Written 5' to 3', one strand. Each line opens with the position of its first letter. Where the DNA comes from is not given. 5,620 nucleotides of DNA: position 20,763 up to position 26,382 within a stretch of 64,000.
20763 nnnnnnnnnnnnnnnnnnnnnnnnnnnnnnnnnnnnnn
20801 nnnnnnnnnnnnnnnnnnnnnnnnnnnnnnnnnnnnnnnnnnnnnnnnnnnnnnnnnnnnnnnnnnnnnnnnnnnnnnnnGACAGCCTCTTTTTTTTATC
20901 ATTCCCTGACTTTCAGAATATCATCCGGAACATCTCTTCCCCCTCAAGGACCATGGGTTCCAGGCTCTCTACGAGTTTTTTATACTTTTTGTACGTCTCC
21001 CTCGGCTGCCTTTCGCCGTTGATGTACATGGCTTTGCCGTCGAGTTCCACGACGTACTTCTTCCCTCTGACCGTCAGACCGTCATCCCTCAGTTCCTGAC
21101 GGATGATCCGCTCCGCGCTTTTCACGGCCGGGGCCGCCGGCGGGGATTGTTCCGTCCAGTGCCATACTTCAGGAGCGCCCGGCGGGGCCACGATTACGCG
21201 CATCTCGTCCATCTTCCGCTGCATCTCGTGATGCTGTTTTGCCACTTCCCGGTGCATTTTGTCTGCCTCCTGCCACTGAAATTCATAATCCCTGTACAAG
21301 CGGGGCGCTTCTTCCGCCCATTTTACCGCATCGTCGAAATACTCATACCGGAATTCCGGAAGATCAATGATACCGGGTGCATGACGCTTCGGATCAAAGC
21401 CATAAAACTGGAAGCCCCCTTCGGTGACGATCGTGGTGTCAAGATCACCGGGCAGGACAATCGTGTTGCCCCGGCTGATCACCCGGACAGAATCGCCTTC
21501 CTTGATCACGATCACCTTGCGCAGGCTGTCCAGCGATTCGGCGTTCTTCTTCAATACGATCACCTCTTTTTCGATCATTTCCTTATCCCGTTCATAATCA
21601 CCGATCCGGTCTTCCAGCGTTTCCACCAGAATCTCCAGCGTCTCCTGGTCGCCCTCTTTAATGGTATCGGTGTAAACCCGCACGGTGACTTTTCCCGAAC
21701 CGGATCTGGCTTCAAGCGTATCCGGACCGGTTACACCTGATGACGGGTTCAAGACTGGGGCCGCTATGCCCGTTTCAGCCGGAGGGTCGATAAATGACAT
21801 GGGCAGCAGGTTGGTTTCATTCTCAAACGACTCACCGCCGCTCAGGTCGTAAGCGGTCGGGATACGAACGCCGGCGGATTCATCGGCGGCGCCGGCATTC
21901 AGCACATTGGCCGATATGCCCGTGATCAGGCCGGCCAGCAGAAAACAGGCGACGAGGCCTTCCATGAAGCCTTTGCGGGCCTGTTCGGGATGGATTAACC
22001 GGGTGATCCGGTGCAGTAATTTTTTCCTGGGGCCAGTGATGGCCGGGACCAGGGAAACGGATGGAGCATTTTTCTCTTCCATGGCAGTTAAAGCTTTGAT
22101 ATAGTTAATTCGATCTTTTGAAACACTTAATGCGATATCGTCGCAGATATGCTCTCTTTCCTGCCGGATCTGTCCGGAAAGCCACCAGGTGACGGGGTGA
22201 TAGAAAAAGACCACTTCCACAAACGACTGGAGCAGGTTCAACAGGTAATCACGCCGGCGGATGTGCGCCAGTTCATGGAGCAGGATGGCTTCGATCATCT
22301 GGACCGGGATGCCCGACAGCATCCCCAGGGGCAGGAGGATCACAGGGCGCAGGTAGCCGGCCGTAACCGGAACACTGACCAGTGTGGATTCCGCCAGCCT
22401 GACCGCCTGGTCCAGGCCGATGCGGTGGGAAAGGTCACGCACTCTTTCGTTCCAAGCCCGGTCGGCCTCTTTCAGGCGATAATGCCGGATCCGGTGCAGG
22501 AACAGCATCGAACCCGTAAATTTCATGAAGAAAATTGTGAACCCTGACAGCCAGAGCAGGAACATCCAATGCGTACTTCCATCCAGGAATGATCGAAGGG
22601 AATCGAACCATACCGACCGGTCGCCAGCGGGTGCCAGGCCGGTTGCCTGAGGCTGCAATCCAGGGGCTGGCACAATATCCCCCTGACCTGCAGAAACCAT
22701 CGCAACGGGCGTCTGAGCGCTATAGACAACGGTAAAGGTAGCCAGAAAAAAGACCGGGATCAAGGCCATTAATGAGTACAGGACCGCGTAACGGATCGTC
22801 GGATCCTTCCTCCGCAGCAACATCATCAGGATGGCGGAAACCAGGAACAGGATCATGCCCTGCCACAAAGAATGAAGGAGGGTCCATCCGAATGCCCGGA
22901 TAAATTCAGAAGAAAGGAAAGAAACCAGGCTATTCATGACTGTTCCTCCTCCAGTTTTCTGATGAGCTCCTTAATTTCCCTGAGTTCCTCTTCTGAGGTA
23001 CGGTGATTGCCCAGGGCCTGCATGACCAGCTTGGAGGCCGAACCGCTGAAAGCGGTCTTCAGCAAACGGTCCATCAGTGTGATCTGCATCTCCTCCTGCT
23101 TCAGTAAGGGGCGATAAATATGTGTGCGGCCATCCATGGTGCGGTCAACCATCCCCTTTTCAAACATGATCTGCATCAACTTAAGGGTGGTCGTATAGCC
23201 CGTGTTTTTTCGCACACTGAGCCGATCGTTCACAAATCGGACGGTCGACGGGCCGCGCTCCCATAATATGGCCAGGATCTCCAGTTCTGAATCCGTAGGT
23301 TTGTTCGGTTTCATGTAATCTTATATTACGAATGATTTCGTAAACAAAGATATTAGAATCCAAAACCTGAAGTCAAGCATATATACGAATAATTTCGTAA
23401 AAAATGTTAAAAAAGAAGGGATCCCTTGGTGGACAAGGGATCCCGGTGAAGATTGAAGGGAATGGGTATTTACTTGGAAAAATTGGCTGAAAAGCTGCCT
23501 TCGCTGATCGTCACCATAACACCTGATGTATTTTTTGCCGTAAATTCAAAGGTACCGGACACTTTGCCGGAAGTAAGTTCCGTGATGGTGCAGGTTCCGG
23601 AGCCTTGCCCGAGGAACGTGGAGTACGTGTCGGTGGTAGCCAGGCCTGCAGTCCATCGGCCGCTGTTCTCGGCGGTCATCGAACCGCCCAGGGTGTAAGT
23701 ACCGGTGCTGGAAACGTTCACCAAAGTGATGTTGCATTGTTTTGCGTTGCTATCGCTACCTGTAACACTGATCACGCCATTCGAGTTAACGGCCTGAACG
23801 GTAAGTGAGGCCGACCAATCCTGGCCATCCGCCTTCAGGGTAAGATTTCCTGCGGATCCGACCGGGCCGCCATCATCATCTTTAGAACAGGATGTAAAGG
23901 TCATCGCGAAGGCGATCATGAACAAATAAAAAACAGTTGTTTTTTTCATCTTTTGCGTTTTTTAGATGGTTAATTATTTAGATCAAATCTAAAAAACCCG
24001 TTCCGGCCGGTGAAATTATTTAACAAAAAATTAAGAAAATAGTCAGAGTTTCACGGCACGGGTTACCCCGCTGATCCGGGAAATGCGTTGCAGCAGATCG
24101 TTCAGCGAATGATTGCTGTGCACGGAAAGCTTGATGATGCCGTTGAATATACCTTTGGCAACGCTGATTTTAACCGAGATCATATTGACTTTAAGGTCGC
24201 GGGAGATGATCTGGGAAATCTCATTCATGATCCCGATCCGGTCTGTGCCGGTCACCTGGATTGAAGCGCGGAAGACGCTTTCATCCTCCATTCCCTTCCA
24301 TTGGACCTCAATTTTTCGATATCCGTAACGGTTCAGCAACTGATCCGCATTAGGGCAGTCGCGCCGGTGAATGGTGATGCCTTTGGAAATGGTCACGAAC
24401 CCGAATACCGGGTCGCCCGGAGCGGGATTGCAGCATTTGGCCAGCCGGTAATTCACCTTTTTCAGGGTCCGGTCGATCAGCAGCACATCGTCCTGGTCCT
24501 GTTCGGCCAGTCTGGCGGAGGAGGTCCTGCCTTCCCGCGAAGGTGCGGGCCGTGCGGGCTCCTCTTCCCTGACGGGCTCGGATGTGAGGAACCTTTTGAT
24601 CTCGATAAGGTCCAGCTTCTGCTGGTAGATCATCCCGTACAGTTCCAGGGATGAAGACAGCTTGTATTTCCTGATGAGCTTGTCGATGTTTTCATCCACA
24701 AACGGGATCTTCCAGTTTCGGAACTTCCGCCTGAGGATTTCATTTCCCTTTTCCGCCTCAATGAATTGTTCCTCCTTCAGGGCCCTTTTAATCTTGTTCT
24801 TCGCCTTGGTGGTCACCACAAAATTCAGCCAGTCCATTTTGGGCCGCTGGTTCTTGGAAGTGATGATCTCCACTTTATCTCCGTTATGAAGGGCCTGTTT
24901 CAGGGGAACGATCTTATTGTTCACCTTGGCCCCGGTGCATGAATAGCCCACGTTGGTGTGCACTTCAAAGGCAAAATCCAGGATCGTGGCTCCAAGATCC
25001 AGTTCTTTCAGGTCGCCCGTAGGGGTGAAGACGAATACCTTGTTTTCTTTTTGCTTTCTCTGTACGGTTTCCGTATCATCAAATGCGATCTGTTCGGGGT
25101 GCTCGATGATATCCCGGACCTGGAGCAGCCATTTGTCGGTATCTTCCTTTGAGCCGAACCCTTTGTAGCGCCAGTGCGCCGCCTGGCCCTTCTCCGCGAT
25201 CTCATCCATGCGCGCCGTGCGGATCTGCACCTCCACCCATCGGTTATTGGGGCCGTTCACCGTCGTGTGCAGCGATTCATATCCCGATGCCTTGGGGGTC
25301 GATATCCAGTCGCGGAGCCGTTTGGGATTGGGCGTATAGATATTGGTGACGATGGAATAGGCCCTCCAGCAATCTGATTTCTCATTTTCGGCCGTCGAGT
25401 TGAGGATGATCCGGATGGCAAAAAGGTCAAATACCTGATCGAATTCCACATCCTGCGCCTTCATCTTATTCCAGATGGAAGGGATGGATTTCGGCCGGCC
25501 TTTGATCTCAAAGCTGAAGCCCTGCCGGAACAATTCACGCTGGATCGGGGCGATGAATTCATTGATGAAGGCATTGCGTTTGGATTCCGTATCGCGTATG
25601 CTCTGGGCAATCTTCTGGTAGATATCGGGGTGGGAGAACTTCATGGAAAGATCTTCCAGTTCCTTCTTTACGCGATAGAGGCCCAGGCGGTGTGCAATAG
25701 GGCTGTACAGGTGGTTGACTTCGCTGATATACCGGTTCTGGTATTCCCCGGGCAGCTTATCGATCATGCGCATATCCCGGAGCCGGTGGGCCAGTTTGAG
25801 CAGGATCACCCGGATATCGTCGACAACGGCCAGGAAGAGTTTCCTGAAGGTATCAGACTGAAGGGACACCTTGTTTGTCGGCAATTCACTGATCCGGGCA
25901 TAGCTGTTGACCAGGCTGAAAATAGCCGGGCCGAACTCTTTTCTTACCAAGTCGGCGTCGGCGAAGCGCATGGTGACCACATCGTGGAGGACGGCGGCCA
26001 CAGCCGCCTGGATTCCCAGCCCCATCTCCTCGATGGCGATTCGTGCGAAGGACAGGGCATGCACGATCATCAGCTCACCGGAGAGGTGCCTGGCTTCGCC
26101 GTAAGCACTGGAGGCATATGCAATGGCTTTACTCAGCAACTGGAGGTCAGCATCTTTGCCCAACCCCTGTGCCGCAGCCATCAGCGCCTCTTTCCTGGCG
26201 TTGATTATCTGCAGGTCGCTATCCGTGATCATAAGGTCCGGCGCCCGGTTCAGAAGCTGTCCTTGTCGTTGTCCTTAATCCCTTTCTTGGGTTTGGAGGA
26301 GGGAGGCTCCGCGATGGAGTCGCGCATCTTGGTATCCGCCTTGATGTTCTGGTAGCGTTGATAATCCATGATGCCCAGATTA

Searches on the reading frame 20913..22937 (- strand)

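Call 70: search_protein_families(library=pfam, proteins=[window:20913-22937:-], max_evalue=0.00001)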
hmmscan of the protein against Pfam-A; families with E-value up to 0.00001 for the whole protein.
window:20913-22937:- (674 aa): 1 family
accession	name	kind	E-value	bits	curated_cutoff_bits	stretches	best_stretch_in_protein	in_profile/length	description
PF05569.17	Peptidase_M56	-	2.2e-28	99.8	31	1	26-311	9-293/296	BlaR1 peptidase M56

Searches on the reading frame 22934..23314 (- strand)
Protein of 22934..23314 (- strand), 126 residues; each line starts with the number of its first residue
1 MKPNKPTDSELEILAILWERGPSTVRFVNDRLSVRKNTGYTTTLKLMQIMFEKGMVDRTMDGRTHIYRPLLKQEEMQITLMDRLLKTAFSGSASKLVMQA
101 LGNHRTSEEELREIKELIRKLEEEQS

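Call 70: search_protein_families(library=pfam, proteins=[window:22934-23314:-], max_evalue=0.00001)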
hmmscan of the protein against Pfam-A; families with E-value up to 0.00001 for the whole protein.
window:22934-23314:- (126 aa): 1 family
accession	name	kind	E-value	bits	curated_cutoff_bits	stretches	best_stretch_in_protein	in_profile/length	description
PF03965.22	Penicillinase_R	-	5.5e-26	91.6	22.6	1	7-119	2-114/115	Penicillinase repressor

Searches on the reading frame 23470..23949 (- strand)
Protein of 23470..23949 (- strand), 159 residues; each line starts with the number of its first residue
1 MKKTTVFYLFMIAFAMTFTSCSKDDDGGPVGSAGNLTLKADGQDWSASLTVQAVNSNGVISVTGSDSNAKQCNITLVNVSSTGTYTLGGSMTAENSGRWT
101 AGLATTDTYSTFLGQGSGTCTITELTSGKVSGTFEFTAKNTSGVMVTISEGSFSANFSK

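Call 70: search_protein_families(library=pfam, proteins=[window:23470-23949:-], max_evalue=0.00001)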
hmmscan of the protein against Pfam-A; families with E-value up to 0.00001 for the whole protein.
window:23470-23949:- (159 aa): 1 family
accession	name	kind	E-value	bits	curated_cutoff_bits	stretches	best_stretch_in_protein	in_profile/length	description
PF19765.4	DUF6252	-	9.8e-14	52.1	27.2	1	38-153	7-120/124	Family of unknown function (DUF6252)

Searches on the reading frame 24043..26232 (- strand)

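Call 70: search_protein_families(library=pfam, proteins=[window:24043-26232:-], max_evalue=0.00001)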
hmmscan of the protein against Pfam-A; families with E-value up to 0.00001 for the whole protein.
window:24043-26232:- (729 aa): 5 families
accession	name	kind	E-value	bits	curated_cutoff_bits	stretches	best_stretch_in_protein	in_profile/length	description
PF04607.23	RelA_SpoT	-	2.6e-36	124.8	27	1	245-358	1-110/113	Region found in RelA / SpoT proteins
PF13328.12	HD_4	-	1.1e-31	110.1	27.2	1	36-185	1-155/156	HD domain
PF02824.27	TGS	-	1.9e-17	63.4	22.2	1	399-458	1-60/60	TGS domain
PF13291.12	ACT_4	-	9.2e-14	52.3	27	1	652-725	3-77/80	ACT domain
PF19296.4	RelA_AH_RIS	-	1.3e-06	29.1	23.8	1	470-624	2-170/185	RelA/SpoT, AH and RIS domains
